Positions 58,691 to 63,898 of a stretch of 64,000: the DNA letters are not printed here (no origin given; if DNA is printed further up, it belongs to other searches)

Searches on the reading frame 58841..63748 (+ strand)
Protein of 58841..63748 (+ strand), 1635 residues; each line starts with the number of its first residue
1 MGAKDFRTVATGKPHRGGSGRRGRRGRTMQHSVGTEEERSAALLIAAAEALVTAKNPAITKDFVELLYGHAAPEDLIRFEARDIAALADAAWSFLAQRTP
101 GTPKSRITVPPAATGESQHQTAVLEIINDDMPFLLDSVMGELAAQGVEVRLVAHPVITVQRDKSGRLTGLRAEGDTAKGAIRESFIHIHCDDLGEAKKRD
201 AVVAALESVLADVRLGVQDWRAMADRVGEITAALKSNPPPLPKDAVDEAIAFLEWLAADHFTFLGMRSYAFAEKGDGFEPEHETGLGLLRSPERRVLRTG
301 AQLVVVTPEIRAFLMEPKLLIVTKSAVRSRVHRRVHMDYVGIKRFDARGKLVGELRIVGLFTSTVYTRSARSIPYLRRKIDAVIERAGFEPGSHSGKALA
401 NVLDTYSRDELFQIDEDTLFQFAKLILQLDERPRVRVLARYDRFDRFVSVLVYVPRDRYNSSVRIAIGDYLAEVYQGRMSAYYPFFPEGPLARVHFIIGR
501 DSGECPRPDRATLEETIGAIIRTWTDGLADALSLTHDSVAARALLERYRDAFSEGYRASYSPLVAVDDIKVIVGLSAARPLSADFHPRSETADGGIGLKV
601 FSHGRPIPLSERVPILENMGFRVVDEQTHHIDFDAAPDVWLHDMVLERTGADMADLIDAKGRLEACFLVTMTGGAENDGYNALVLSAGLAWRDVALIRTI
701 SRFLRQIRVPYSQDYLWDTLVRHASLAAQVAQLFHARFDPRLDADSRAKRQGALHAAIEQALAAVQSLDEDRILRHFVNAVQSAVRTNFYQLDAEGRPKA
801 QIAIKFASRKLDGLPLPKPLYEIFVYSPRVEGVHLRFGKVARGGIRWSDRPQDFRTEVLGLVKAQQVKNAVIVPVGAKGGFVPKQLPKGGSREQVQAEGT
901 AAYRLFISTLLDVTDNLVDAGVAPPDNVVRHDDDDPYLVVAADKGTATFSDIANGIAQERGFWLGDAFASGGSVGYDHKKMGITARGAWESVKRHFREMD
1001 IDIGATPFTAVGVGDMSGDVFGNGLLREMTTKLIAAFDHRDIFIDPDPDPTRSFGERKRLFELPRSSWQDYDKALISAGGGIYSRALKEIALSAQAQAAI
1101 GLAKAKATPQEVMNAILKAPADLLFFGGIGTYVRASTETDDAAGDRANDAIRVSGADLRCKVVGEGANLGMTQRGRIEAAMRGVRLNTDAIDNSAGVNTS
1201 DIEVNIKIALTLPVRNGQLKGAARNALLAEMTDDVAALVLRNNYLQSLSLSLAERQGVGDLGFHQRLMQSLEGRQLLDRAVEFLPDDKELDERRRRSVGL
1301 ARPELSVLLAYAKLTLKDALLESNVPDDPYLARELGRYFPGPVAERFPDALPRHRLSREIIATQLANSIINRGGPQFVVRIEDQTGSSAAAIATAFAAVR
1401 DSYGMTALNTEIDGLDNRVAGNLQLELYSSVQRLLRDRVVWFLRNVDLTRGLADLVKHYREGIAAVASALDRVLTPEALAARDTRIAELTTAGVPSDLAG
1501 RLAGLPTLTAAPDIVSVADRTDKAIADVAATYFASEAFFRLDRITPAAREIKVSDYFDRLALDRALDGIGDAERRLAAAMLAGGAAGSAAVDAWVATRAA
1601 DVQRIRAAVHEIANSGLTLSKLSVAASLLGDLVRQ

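Call 78: search_protein_families(library=pfam, proteins=[window:58841-63748:+], max_evalue=0.00001)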
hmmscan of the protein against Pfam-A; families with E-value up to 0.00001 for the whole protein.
window:58841-63748:+ (1635 aa): 8 families
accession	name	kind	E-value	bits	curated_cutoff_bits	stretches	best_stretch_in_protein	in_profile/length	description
PF05088.18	Bac_GDH_CD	-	6.4e-252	836.8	22.8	1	758-1252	2-496/497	Bacterial NAD-glutamate dehydrogenase, catalytic domain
PF21074.2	GDH_C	-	3.2e-100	336.1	26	1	1299-1629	3-337/339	Glutamate dehydrogenase, C-terminal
PF21075.3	GDH_ACT1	-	1.1e-37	129.4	23.7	1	63-204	1-142/144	Glutamate dehydrogenase, ACT1 domain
PF21078.2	GDH_HM3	-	2e-26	92.3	24.6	1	675-740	1-66/66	Glutamate dehydrogenase, helical motif 3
PF21073.2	GDH_HM1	-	2.7e-25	88.5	21.2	1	373-432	1-60/60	Glutamate dehydrogenase, helical motif 1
PF21076.3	GDH_ACT2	-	4.6e-25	88.5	22.8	1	436-525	1-90/90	Glutamate dehydrogenase, ACT2 domain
PF21077.3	GDH_ACT3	-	6.8e-17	61.4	22.2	1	581-655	2-76/80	Glutamate dehydrogenase, ACT3 domain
PF21079.2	GDH_HM2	-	1.4e-09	38.2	21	1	533-572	3-42/45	Glutamate dehydrogenase, helical motif 2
